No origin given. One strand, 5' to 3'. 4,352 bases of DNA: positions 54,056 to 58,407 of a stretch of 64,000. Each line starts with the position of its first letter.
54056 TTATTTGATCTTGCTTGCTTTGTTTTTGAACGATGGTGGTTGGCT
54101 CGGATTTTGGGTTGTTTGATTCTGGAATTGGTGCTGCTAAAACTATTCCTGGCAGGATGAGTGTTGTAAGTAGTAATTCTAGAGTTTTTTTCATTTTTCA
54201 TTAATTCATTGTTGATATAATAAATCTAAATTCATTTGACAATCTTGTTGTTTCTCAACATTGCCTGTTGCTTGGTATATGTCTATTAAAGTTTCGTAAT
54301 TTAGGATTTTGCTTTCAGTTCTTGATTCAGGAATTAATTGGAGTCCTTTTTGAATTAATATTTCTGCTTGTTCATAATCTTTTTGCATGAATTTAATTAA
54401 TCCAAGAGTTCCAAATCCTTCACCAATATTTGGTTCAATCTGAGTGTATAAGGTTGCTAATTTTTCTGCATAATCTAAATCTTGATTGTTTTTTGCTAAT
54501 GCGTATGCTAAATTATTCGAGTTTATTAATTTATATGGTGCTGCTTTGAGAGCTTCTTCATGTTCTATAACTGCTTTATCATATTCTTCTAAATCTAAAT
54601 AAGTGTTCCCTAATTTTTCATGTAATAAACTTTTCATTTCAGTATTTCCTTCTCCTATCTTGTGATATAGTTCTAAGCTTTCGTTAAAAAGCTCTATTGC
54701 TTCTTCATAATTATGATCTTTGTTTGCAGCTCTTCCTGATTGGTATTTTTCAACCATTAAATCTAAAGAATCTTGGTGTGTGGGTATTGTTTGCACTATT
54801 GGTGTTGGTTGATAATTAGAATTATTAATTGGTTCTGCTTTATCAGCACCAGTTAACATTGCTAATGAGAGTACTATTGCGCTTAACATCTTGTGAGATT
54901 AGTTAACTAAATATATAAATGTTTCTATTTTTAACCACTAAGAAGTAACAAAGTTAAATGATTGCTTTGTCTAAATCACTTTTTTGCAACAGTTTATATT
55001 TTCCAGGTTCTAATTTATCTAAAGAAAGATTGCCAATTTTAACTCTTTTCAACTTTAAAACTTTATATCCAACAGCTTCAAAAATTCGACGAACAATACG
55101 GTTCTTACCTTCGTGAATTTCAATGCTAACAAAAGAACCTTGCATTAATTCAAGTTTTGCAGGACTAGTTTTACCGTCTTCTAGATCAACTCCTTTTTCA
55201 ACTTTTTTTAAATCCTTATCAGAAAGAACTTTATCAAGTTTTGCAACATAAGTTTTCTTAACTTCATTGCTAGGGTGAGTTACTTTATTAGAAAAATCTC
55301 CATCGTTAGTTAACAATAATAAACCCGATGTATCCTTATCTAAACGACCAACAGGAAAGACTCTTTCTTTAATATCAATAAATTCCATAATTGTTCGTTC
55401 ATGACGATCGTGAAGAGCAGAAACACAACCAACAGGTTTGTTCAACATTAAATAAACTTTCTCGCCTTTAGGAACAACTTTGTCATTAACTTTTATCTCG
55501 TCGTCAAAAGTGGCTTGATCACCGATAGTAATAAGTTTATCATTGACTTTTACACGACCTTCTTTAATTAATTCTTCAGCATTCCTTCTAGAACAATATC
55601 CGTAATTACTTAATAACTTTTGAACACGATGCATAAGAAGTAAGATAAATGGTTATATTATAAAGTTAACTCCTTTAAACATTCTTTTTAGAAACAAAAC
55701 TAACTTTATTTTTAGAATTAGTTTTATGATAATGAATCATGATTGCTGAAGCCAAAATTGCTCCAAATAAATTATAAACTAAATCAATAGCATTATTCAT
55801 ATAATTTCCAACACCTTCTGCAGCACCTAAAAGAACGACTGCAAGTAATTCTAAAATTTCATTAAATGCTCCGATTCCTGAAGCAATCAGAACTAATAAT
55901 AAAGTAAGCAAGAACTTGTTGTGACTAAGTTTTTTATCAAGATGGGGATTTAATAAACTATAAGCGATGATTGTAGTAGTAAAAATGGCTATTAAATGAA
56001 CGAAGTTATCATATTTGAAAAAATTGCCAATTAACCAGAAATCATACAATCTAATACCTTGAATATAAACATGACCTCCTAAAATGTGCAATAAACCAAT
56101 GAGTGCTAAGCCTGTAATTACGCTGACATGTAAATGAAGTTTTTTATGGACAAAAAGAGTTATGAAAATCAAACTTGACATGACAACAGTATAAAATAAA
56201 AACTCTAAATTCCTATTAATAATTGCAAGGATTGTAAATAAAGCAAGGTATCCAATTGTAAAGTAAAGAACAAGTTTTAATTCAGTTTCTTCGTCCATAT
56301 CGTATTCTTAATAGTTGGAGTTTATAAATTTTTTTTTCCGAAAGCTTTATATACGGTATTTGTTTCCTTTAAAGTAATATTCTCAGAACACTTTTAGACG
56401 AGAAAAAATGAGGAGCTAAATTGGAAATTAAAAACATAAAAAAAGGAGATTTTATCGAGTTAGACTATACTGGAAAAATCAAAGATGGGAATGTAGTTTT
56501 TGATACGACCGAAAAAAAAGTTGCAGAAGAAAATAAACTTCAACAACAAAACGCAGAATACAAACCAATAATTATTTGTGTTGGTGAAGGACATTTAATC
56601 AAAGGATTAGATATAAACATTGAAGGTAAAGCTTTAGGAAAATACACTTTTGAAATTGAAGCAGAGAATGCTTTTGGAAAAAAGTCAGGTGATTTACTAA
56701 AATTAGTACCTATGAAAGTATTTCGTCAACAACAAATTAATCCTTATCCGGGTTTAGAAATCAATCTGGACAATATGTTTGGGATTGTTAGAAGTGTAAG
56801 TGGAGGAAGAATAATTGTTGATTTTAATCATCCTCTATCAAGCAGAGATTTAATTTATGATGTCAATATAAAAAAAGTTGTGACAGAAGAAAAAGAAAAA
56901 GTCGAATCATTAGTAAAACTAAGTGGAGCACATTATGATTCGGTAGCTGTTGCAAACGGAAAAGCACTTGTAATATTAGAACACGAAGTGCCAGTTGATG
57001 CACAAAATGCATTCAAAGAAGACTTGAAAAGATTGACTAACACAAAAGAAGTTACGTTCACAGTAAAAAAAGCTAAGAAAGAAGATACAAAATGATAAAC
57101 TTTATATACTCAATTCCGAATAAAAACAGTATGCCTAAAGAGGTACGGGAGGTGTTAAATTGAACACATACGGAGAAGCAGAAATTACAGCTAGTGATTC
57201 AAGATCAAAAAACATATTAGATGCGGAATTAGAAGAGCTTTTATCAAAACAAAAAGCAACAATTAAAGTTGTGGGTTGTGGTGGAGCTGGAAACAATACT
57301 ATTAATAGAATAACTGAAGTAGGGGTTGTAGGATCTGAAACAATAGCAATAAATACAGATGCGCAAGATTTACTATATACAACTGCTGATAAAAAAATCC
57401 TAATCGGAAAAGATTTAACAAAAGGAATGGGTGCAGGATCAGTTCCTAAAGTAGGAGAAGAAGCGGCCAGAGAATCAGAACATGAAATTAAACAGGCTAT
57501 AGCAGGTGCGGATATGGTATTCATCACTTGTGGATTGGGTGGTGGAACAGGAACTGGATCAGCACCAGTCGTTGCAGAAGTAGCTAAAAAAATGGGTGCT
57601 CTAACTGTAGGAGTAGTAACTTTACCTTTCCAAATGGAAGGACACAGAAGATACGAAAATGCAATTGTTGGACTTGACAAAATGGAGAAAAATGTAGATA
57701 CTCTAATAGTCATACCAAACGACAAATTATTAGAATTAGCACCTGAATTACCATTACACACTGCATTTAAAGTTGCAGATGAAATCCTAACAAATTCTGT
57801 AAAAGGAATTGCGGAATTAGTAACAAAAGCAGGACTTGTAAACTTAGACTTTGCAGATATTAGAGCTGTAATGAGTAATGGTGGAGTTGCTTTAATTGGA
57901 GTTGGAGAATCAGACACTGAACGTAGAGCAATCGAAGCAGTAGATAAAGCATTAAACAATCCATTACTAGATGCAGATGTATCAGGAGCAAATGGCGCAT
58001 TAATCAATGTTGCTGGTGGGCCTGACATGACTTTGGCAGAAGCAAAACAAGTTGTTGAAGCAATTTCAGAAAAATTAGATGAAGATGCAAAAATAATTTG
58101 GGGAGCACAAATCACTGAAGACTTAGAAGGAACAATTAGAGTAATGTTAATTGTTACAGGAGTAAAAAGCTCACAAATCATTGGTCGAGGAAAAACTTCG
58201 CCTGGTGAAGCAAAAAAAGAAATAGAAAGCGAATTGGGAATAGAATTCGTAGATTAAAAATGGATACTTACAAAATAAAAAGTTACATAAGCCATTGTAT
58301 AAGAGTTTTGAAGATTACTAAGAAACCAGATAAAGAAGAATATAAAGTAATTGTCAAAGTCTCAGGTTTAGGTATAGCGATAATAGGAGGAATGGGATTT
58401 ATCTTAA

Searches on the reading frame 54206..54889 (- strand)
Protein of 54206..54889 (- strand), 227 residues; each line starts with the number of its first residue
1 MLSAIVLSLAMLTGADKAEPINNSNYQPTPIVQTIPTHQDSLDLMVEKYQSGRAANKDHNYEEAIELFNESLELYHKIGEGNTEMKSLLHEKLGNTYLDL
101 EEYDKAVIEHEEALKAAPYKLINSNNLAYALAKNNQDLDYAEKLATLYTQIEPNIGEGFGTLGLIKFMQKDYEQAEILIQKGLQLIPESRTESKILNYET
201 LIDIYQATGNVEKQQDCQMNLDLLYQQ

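Call 3: search_protein_families(library=pfam, proteins=[window:54206-54889:-], max_evalue=0.1)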
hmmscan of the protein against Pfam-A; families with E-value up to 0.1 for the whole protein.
window:54206-54889:- (227 aa): 15 families
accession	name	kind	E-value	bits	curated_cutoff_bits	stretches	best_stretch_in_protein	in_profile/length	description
PF13424.12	TPR_12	-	1.5e-13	51.1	30.1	1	50-117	8-75/77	Tetratricopeptide repeat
PF07719.23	TPR_2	-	1.3e-11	44.1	27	3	160-188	5-33/34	Tetratricopeptide repeat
PF00515.34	TPR_1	-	1.8e-09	37.4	27.8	3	52-76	8-32/34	Tetratricopeptide repeat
PF13428.12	TPR_14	-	4.7e-07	30.3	23.5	0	92-119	6-33/44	Tetratricopeptide repeat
PF13181.12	TPR_8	-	7.5e-06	26.1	25.7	1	92-118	6-32/34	Tetratricopeptide repeat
PF13374.12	TPR_10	-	0.00015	22.1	27.5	0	93-115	8-30/42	Tetratricopeptide repeat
PF23914.1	TPR_CcmH_CycH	-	0.00042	20.6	42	1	93-190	56-155/158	Cytochrome c-type biogenesis protein H TPR domain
PF13176.12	TPR_7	-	0.00059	20.2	27.9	0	91-115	3-27/36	Tetratricopeptide repeat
PF13432.12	TPR_16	-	0.00086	20.1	32.7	0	92-139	2-48/65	Tetratricopeptide repeat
PF13431.12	TPR_17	-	0.0051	17.4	24.4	0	89-107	15-33/34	Tetratricopeptide repeat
PF04212.24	MIT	-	0.0076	16.8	30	1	55-93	14-54/66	MIT (microtubule interacting and transport) domain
PF17874.7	TPR_MalT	-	0.052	13.2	45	0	170-224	136-190/336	MalT-like TPR region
PF03704.23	BTAD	-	0.067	14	22.1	0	46-76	7-37/146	Bacterial transcriptional activator domain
PF13414.12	TPR_11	-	0.083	13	26.8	0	60-79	16-35/42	TPR repeat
PF24575.1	TPR_Slam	-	0.091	13.6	35.2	0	33-75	39-77/104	Surface lipoprotein assembly modifier, N-terminal TPR repeats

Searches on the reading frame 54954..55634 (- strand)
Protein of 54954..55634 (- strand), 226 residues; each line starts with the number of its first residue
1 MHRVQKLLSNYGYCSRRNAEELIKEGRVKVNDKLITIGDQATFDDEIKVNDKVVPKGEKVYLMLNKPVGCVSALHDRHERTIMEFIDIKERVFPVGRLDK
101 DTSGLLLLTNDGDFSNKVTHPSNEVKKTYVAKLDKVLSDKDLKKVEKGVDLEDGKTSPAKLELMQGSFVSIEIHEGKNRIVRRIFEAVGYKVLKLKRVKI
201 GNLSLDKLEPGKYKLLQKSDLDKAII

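Call 8: search_protein_families(library=pfam, proteins=[window:54954-55634:-], max_evalue=0.01)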
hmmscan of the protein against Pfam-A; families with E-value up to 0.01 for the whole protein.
window:54954-55634:- (226 aa): 3 families
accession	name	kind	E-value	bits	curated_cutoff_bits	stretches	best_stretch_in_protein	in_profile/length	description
PF00849.27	PseudoU_synth_2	-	1.1e-22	81.4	26.8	1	61-187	2-152/152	RNA pseudouridylate synthase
PF01479.30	S4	-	1.1e-10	41.5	22.8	1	3-47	2-48/48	S4 domain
PF13473.12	Cupredoxin_1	-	0.00077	19.9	27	1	149-220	25-95/104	Cupredoxin-like domain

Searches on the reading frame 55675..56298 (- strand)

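Call 8: search_protein_families(library=pfam, proteins=[window:55675-56298:-], max_evalue=0.01)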
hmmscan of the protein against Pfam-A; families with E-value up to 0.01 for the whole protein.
window:55675-56298:- (207 aa): 1 family
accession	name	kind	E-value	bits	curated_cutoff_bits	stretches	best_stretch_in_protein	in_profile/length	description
PF09997.14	DUF2238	-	1.6e-08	35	26.4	1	44-162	4-120/140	Predicted membrane protein (DUF2238)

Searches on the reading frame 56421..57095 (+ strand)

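Call 8: search_protein_families(library=pfam, proteins=[window:56421-57095:+], max_evalue=0.01)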
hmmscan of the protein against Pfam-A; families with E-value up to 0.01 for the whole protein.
window:56421-57095:+ (224 aa): 3 families
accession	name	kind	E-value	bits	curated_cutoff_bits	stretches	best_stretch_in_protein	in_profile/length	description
PF22199.2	FKBP26_IF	-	2.9e-21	75.6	27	1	94-139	1-46/46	FKBP26, IF domain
PF00254.34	FKBP_C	-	6.7e-08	33.2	21.1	1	5-89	4-75/94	FKBP-type peptidyl-prolyl cis-trans isomerase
PF16921.10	Tex_YqgF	-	0.0015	19.4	27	0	14-58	19-65/126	Tex protein YqgF-like domain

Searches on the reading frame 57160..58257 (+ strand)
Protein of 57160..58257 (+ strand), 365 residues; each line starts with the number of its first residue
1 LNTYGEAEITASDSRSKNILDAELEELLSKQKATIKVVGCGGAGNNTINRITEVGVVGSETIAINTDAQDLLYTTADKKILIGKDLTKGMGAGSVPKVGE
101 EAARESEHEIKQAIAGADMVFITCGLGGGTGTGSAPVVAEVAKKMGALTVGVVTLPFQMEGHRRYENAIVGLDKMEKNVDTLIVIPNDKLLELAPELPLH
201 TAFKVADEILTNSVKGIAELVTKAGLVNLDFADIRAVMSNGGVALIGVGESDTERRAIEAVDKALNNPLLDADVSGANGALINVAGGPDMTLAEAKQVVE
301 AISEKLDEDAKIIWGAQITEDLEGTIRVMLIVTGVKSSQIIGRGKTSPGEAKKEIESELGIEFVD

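Call 8: search_protein_families(library=pfam, proteins=[window:57160-58257:+], max_evalue=0.01)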
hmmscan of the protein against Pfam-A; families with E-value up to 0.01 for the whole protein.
window:57160-58257:+ (365 aa): 2 families
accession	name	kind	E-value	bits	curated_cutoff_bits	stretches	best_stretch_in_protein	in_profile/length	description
PF00091.31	Tubulin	-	2.5e-49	168.6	33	1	35-193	2-188/190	Tubulin/FtsZ family, GTPase domain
PF12327.13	FtsZ_C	-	2.6e-35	121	27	1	242-336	1-95/95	FtsZ family, C-terminal domain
